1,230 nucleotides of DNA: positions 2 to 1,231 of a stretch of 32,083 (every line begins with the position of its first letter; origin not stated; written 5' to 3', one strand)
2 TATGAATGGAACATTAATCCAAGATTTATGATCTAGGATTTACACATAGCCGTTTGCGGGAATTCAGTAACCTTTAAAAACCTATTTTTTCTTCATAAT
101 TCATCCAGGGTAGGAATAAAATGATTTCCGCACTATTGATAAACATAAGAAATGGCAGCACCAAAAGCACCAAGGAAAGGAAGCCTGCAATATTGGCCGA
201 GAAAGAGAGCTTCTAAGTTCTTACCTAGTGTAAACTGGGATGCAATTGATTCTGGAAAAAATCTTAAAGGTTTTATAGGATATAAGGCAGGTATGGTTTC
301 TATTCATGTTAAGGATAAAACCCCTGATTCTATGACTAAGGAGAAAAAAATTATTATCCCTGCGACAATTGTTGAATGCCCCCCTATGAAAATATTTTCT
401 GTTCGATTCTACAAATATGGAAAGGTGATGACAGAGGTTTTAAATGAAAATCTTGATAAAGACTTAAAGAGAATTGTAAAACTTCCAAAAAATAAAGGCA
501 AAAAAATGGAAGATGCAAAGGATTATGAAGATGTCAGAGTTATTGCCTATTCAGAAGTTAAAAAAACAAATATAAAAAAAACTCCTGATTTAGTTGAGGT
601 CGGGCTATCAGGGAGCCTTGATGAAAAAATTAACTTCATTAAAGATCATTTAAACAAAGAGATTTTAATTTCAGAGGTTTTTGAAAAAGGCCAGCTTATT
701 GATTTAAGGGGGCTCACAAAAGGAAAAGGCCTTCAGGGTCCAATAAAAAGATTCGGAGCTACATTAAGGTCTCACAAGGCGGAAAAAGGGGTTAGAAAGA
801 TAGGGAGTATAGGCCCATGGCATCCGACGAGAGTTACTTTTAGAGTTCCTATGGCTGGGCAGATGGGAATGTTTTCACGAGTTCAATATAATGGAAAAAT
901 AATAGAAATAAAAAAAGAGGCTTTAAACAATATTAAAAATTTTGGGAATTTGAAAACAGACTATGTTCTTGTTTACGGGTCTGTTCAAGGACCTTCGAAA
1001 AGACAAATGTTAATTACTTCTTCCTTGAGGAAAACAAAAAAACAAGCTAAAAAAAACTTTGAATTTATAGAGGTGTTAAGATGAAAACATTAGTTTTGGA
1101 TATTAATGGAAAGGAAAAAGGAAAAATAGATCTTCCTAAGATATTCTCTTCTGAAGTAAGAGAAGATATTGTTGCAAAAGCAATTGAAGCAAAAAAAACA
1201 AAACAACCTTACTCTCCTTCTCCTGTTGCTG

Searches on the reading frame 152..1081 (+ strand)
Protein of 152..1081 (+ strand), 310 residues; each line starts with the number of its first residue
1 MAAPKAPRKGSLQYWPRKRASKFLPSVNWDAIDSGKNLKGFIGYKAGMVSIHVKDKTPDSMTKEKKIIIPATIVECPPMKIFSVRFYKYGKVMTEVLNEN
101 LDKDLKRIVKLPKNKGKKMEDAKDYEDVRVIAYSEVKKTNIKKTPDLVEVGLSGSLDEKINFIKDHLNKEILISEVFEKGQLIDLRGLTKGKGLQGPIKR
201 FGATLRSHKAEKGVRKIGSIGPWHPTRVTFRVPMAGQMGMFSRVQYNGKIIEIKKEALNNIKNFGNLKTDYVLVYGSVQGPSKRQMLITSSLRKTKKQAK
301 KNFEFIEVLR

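Call 8: search_protein_families(library=pfam, proteins=[window:152-1081:+], max_evalue=0.001)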
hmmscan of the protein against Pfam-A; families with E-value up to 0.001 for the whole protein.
window:152-1081:+ (310 aa): 1 family
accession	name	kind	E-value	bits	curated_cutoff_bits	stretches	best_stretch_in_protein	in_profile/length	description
PF00297.29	Ribosomal_L3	-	2.2e-59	201.8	22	1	5-300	7-353/369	Ribosomal protein L3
